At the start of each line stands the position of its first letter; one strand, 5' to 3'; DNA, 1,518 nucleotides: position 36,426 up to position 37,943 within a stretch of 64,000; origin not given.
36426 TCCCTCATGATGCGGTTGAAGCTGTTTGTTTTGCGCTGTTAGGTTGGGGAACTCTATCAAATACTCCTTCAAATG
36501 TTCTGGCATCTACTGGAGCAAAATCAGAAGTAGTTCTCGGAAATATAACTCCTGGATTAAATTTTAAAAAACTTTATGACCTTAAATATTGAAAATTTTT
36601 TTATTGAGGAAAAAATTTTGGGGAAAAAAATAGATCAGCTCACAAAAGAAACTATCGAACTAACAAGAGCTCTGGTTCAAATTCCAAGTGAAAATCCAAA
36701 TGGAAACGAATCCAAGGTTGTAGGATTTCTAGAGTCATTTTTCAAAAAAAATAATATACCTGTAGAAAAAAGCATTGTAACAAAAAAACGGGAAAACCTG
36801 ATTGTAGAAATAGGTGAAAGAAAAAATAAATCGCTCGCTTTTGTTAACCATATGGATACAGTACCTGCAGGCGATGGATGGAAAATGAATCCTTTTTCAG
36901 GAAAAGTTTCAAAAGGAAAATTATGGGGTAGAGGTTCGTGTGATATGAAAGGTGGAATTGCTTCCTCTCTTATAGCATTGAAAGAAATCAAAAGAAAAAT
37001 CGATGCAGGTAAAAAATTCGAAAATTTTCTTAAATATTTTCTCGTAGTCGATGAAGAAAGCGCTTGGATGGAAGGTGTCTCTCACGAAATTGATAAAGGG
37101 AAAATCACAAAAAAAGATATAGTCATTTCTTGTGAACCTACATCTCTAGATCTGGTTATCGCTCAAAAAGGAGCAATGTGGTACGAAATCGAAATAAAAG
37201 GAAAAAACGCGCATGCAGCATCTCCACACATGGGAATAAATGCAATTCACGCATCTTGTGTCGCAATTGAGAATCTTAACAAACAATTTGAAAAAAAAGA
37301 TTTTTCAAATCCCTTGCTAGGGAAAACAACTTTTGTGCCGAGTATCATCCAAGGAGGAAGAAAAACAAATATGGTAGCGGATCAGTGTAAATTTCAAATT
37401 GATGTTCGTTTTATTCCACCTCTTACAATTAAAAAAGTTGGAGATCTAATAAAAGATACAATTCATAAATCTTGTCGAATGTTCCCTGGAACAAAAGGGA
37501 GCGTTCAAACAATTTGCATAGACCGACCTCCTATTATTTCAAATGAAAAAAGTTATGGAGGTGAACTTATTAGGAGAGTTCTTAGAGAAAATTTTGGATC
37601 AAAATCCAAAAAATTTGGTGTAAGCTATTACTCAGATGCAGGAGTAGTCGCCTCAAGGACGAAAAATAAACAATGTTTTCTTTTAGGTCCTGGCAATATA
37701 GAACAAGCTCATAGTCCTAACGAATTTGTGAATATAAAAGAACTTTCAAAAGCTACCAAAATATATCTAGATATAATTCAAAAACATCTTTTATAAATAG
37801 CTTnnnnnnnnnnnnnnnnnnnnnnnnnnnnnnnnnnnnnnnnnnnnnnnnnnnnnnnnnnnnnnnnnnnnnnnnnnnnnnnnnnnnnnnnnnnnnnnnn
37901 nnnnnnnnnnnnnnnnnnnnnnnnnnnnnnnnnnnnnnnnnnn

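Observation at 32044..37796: Peptidoglycan turnover operon: M20D amidohydrolase - Slt - AnmK - M20 deacylase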

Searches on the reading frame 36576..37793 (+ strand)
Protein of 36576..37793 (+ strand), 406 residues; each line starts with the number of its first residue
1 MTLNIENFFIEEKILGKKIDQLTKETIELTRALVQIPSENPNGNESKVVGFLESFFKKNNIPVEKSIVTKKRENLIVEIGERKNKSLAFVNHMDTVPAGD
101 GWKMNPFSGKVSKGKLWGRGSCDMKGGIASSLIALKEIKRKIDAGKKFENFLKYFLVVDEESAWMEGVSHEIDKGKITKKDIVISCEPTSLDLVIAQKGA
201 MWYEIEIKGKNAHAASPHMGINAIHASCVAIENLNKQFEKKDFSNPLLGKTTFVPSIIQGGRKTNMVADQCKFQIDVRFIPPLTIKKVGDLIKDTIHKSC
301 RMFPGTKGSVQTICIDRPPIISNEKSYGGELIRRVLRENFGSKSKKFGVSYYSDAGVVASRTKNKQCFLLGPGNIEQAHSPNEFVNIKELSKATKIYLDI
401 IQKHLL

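Call 6: search_protein_families(library=pfam, proteins=[window:36576-37793:+])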
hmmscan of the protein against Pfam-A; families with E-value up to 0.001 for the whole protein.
window:36576-37793:+ (406 aa): 2 families
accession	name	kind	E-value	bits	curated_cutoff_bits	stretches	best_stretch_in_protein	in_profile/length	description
PF01546.33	Peptidase_M20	-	2.6e-29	103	24.6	1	89-402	2-205/206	Peptidase family M20/M25/M40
PF07687.19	M20_dimer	-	4.5e-22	78.5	21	1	195-297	1-100/107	Peptidase dimerisation domain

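Call 7: search_protein_families(library=ncbifam, proteins=[window:36576-37793:+])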
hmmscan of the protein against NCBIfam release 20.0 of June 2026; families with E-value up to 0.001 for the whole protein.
window:36576-37793:+ (406 aa): 54 families (the best 25 are shown)
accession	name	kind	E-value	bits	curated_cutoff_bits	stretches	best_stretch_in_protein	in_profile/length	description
TIGR01910.1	DapE-ArgE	subfamily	2.2e-74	250.9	217.6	1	27-396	1-373/373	ArgE/DapE family deacylase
NF006365.0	PRK08588.1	subfamily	3.4e-69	234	289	1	24-405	7-381/383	succinyl-diaminopimelate desuccinylase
TIGR01892.1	AcOrn-deacetyl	equivalog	1.5e-57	195.4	297.7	1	31-395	4-359/365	acetylornithine deacetylase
NF006399.0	PRK08651.1-2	equivalog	2.5e-57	194.7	381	2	22-241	2-220/405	succinyl-diaminopimelate desuccinylase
NF005710.0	PRK07522.1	subfamily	2.5e-56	191.5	412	1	22-402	6-386/391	acetylornithine deacetylase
NF009555.0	PRK13004.1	equivalog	4.5e-53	180.6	321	1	17-403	8-394/399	YgeY family selenium metabolism-linked hydrolase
NF006400.0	PRK08651.1-3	equivalog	2.7e-50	171.3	374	1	18-403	4-405/410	succinyl-diaminopimelate desuccinylase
NF003474.0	PRK05111.1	equivalog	5.8e-49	167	460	1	31-404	13-380/383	acetylornithine deacetylase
NF009558.0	PRK13013.1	equivalog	1.9e-48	165.2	428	1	15-397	7-416/429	acetylornithine deacetylase/succinyl-diaminopimelate desuccinylase family protein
NF010589.0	PRK13983.1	equivalog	6.2e-47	160.4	333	1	16-402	6-407/409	M20 family metallo-hydrolase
NF009557.0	PRK13009.1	equivalog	2.6e-45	155.2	284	1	24-404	3-374/377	succinyl-diaminopimelate desuccinylase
NF006398.0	PRK08651.1-1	equivalog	2.9e-44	151.7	439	1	14-396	2-391/403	succinyl-diaminopimelate desuccinylase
TIGR03526.1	selenium_YgeY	hypoth_equivalog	4.5e-39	134.4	321.5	1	17-399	6-388/395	YgeY family selenium metabolism-linked hydrolase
TIGR01900.1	dapE-gram_pos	equivalog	6.8e-39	133.8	304.2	1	23-397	2-346/351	succinyl-diaminopimelate desuccinylase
TIGR01246.1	dapE_proteo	equivalog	2.6e-37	128.7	361.8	1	27-403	2-369/370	succinyl-diaminopimelate desuccinylase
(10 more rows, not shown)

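Call 13: find_homologous_proteins(query=window:36576-37793:+)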
Query window:36576-37793:+ (406 aa): 614 proteins with E <= 0.001 among 5516 candidates; the best 120 are listed.
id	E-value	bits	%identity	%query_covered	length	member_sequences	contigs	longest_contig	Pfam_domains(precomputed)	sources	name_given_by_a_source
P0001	6.5e-260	880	100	97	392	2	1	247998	PF01546.34,PF07687.20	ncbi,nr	ncbi:MAG: M20 family metallopeptidase [Nitrospinota bacterium]|nr:M20 family metallopeptidase [Nitro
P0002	1.1e-209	714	82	96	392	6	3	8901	PF01546.34,PF07687.20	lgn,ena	-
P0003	1.3e-203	694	79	95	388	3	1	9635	PF01546.34,PF07687.20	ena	-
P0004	2.5e-202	690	78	97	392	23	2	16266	PF01546.34,PF07687.20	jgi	jgi:succinyl-diaminopimelate desuccinylase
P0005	8.2e-201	685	78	95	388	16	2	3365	PF01546.34,PF07687.20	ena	-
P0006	7.6e-200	682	78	96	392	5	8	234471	PF01546.34,PF07687.20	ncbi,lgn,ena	-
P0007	5.7e-176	603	79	82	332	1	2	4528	PF01546.34,PF07687.20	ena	-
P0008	5.5e-128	446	50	95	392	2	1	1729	PF01546.34,PF07687.20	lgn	-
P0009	1.1e-126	441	50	95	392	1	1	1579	PF01546.34,PF07687.20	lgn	-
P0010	1.9e-126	440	50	95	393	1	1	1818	PF01546.34,PF07687.20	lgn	-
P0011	2.4e-126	440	52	94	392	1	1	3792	PF01546.34,PF07687.20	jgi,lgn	jgi:succinyl-diaminopimelate desuccinylase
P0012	3.1e-126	440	51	95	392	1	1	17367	PF01546.34,PF07687.20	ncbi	-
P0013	7.9e-126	438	50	95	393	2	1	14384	PF01546.34,PF04389.23,PF07687.20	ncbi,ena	ncbi:MAG: ArgE/DapE family deacylase [Nitrospinota bacterium]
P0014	4.3e-125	436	49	95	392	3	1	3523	PF01546.34,PF07687.20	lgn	-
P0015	2.3e-124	434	51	93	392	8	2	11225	PF01546.34,PF07687.20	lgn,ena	-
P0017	5.5e-123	429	50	92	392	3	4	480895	PF01546.34,PF07687.20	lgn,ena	-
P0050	4.8e-110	386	45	94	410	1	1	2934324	PF01546.34,PF07687.20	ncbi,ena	-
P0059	3.9e-91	324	40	93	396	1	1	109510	PF01546.34,PF04389.23,PF07687.20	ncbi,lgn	-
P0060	1.8e-79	286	38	95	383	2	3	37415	PF01546.34,PF04389.23,PF07687.20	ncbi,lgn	-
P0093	1.9e-58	217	37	94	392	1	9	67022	PF01546.34,PF07687.20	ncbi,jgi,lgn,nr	ncbi:MAG: M20 family metallopeptidase [Deltaproteobacteria bacterium]|nr:M20 family metallopeptidase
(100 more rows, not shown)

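Call 16: find_encoding_contigs(protein=P0050, flank=10000, max_places=2)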
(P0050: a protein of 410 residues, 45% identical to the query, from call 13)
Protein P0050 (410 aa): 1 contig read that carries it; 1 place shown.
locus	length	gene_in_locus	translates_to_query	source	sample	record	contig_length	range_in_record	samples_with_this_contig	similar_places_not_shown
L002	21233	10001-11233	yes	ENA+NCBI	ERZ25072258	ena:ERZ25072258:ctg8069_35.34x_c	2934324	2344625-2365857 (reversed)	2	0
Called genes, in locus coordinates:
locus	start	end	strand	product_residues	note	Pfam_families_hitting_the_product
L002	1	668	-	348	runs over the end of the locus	PF07719:TPR_2 (faint), PF13428:TPR_14 (faint), PF14559:TPR_19 (faint), PF12895:ANAPC3 (faint), PF13525:YfiO (weak), PF13432:TPR_16, PF13174:TPR_6 (weak)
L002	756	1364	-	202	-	PF00691:OmpA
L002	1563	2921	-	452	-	PF04052:TolB_N, PF00930:DPPIV_N (faint), PF14583:Pectate_lyase22 (faint), PF26550:Tricorn_2nd, PF07676:PD40, PF26549:Tricorn_N, PF07676:PD40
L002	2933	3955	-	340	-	PF03544:TonB_C (faint), PF13103:TonB_2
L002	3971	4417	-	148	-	PF02472:ExbD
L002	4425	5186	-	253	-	PF01618:MotA_ExbB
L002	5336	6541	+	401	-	PF01546:Peptidase_M20, PF07687:M20_dimer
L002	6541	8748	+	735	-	PF07719:TPR_2 (faint), PF12895:ANAPC3 (faint), PF13174:TPR_6 (faint), PF13428:TPR_14 (faint), PF13432:TPR_16 (faint), PF13525:YfiO (faint), PF09976:TPR_21, PF01464:SLT, +1 more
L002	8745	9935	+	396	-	PF03702:AnmK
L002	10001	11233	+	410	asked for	PF01546:Peptidase_M20, PF07687:M20_dimer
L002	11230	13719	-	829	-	-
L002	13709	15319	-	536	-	PF07969:Amidohydro_3, PF01979:Amidohydro_1 (weak)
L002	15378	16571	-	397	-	PF07969:Amidohydro_3 (faint), PF01979:Amidohydro_1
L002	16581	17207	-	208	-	-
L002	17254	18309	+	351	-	PF03480:DctP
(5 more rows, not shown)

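Call 17: find_encoding_contigs(protein=P0017, flank=10000, max_places=2)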
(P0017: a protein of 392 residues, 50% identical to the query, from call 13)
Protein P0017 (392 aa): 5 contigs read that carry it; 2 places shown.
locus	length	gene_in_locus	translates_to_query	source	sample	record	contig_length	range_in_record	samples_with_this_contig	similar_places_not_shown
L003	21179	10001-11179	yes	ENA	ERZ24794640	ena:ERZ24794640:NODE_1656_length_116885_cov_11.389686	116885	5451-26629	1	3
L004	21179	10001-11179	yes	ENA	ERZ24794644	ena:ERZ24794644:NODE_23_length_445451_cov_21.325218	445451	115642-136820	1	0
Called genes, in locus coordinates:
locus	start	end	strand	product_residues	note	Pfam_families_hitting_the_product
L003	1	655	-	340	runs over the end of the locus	PF13428:TPR_14 (faint), PF07719:TPR_2 (faint), PF13432:TPR_16 (faint), PF13174:TPR_6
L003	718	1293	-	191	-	PF00691:OmpA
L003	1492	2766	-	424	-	PF04052:TolB_N, PF26549:Tricorn_N, PF26550:Tricorn_2nd, PF07676:PD40, PF26549:Tricorn_N, PF07676:PD40, PF26550:Tricorn_2nd, PF26549:Tricorn_N, +6 more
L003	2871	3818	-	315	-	PF13103:TonB_2, PF03544:TonB_C (weak)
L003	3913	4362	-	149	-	PF02472:ExbD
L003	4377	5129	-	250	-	PF01618:MotA_ExbB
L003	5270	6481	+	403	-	PF01546:Peptidase_M20, PF07687:M20_dimer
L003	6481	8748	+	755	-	PF12895:ANAPC3 (faint), PF13424:TPR_12 (faint), PF23914:TPR_CcmH_CycH (faint), PF00515:TPR_1 (faint), PF07719:TPR_2 (faint), PF13174:TPR_6 (faint), PF01464:SLT, PF27553:SLT_superhelical, +5 more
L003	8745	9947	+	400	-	PF03702:AnmK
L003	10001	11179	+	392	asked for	PF01546:Peptidase_M20, PF07687:M20_dimer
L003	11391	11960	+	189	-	PF00027:cNMP_binding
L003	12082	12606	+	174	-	PF00027:cNMP_binding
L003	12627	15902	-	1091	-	PF14559:TPR_19 (faint), PF07719:TPR_2 (faint), PF13181:TPR_8 (faint), PF17874:TPR_MalT (weak), PF13424:TPR_12 (weak), PF17874:TPR_MalT (weak), PF00515:TPR_1 (weak), PF13424:TPR_12, +5 more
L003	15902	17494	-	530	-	PF07969:Amidohydro_3, PF01979:Amidohydro_1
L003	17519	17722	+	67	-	-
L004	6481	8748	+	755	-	PF12895:ANAPC3 (faint), PF13424:TPR_12 (faint), PF23914:TPR_CcmH_CycH (faint), PF00515:TPR_1 (faint), PF07719:TPR_2 (faint), PF13174:TPR_6 (faint), PF01464:SLT, PF27553:SLT_superhelical, +5 more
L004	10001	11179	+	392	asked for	PF01546:Peptidase_M20, PF07687:M20_dimer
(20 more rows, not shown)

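Call 18: find_encoding_contigs(protein=P0059, flank=10000, max_places=1)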
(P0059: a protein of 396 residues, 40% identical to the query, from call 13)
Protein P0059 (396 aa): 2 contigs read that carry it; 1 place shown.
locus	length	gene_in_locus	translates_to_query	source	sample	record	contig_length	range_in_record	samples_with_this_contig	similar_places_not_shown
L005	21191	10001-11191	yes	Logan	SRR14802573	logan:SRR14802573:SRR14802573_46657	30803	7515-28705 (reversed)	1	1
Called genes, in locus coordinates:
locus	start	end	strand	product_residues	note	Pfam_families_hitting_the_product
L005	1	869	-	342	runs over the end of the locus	PF13428:TPR_14 (faint), PF07719:TPR_2 (faint), PF13432:TPR_16 (weak), PF13174:TPR_6 (weak)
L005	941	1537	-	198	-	PF00691:OmpA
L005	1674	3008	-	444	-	PF04052:TolB_N, PF26549:Tricorn_N, PF26550:Tricorn_2nd, PF23381:Beta-prop_IFT122_1st (weak), PF26549:Tricorn_N, PF07676:PD40, PF26549:Tricorn_N, PF07676:PD40, +7 more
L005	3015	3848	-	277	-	PF13103:TonB_2, PF03544:TonB_C (weak)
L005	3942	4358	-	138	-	PF02472:ExbD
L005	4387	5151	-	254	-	PF01618:MotA_ExbB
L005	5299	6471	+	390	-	PF01546:Peptidase_M20, PF07687:M20_dimer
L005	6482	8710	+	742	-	PF07719:TPR_2 (faint), PF12895:ANAPC3 (faint), PF13174:TPR_6 (faint), PF13428:TPR_14 (faint), PF13525:YfiO, PF13432:TPR_16 (weak), PF01464:SLT, PF27553:SLT_superhelical (weak), +3 more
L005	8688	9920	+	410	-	PF03702:AnmK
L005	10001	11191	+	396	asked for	PF04389:Peptidase_M28 (weak), PF01546:Peptidase_M20, PF07687:M20_dimer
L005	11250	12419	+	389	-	PF02350:Epimerase_2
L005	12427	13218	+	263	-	-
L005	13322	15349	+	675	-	PF13439:Glyco_transf_4 (weak), PF13692:Glyco_trans_1_4, PF00534:Glycos_transf_1, PF13489:Methyltransf_23, PF08241:Methyltransf_11, PF08242:Methyltransf_12, PF13649:Methyltransf_25, PF13847:Methyltransf_31, +1 more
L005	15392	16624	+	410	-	PF13579:Glyco_trans_4_4, PF13439:Glyco_transf_4, PF13692:Glyco_trans_1_4 (faint)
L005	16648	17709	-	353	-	PF04166:PdxA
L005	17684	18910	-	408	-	PF07005:SBD_N, PF17042:NBD_C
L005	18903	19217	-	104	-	PF13248:Zn_ribbon_3 (weak)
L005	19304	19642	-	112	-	-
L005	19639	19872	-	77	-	-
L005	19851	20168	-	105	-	PF07005:SBD_N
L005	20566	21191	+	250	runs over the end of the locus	PF00106:adh_short, PF08659:KR, PF23441:SDR, PF13561:adh_short_C2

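Call 19: find_encoding_contigs(protein=P0060, flank=10000, max_places=1)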
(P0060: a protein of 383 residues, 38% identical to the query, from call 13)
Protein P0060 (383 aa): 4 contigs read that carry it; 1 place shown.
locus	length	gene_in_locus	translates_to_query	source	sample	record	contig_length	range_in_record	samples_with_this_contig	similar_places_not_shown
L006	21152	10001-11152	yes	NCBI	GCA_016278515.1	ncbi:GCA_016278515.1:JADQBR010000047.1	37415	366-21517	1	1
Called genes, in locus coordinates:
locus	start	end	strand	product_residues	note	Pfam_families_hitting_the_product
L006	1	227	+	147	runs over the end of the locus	PF01850:PIN (weak)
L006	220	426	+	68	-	-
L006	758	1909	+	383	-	PF04851:ResIII, PF00270:DEAD, PF00271:Helicase_C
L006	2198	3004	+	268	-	PF00795:CN_hydrolase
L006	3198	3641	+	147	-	PF01797:Y1_Tnp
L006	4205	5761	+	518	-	PF00989:PAS, PF13188:PAS_8 (weak), PF08448:PAS_4, PF13426:PAS_9, PF00158:Sigma54_activat, PF14532:Sigma54_activ_2, PF25601:AAA_lid_14, PF18024:HTH_50, +1 more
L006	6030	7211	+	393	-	PF01053:Cys_Met_Meta_PP, PF00155:Aminotran_1_2, PF06838:Met_gamma_lyase (faint), PF01212:Beta_elim_lyase (weak), PF00266:Aminotran_5 (weak)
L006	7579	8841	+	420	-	-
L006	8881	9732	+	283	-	PF02548:Pantoate_transf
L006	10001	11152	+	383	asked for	PF04389:Peptidase_M28 (weak), PF01546:Peptidase_M20, PF07687:M20_dimer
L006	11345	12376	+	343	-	PF03480:DctP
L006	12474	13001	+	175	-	PF04290:DctQ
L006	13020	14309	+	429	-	PF06808:DctM, PF03606:DcuC (weak)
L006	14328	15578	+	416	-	PF01546:Peptidase_M20, PF07687:M20_dimer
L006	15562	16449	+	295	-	PF00795:CN_hydrolase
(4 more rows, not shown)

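Call 20: find_encoding_contigs(protein=P0093, flank=10000, max_places=1)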
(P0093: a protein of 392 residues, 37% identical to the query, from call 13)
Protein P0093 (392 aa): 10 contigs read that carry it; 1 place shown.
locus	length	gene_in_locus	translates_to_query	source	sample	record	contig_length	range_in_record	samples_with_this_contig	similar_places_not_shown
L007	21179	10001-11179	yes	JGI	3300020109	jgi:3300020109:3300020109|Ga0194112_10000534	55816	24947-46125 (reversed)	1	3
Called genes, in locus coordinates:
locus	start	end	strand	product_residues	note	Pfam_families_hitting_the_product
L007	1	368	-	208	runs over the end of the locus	-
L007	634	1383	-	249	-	PF00731:AIRC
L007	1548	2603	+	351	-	PF00850:Hist_deacetyl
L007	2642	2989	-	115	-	PF18291:HU-HIG, PF00216:Bac_DNA_binding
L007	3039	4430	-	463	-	PF05140:ResB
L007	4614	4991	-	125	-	PF02085:Cytochrom_CIII, PF14522:Cytochrome_C7 (faint)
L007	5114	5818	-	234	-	PF13476:AAA_23 (weak), PF00005:ABC_tran, PF13304:AAA_21 (faint)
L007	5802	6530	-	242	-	PF13476:AAA_23 (faint), PF00005:ABC_tran, PF13304:AAA_21 (faint), PF12399:BCA_ABC_TP_C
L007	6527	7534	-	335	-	PF02653:BPD_transp_2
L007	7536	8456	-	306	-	PF02653:BPD_transp_2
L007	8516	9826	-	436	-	PF13433:Peripla_BP_5, PF13458:Peripla_BP_6, PF01094:ANF_receptor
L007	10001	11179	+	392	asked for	PF01546:Peptidase_M20, PF07687:M20_dimer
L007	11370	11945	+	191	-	PF06560:GPI, PF07883:Cupin_2 (weak)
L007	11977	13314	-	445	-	PF00202:Aminotran_3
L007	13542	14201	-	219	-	PF06971:Put_DNA-bind_N, PF02629:CoA_binding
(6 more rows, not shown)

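Call 21: search_solved_structures(query=window:36576-37793:+, max_evalue=1e-10)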
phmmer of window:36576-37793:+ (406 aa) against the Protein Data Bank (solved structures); distinct sequences matched with E-value up to 1e-10: 16.
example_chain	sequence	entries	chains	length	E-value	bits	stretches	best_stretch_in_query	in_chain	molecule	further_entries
7uoi_A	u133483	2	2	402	6.2e-36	127.6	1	24-401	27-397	succinyl-diaminopimelate desuccinylase | Probable succinyl-diaminopimelate desuccinylase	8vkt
7rsf_A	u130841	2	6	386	2.3e-32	115.8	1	27-399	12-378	Acetylornithine deacetylase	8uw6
3ct9_A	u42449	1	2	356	2.7e-26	95.8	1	19-279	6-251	Acetylornithine deacetylase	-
1vgy_A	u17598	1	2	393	1.3e-21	80.4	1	25-402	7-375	succinyl-diaminopimelate desuccinylase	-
4o23_A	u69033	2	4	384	2.2e-21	79.7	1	25-403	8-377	Succinyl-diaminopimelate desuccinylase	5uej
4ppz_A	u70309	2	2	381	2.6e-21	79.4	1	25-403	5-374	Succinyl-diaminopimelate desuccinylase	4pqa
5vo3_A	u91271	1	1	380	7.2e-20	74.7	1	25-399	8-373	Succinyl-diaminopimelate desuccinylase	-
3ic1_A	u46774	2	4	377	1e-19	74.2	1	26-399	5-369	Succinyl-diaminopimelate desuccinylase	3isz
7lgp_A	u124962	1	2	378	4.9e-17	65.4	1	26-292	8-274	Succinyl-diaminopimelate desuccinylase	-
7t1q_A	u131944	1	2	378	6.1e-17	65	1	85-298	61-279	Succinyl-diaminopimelate desuccinylase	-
8f8o_A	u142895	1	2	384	6.4e-17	65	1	85-298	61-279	Succinyl-diaminopimelate desuccinylase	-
3pfo_A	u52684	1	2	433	6.1e-16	61.7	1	81-274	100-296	putative acetylornithine deacetylase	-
4h2k_A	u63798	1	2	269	1.8e-12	50.3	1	25-174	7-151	Succinyl-diaminopimelate desuccinylase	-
2rb7_A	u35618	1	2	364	3.3e-12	49.5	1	25-279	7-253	Peptidase, M20/M25/M40 family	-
1cg2_A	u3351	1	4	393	2.4e-11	46.6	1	50-260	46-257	CARBOXYPEPTIDASE G2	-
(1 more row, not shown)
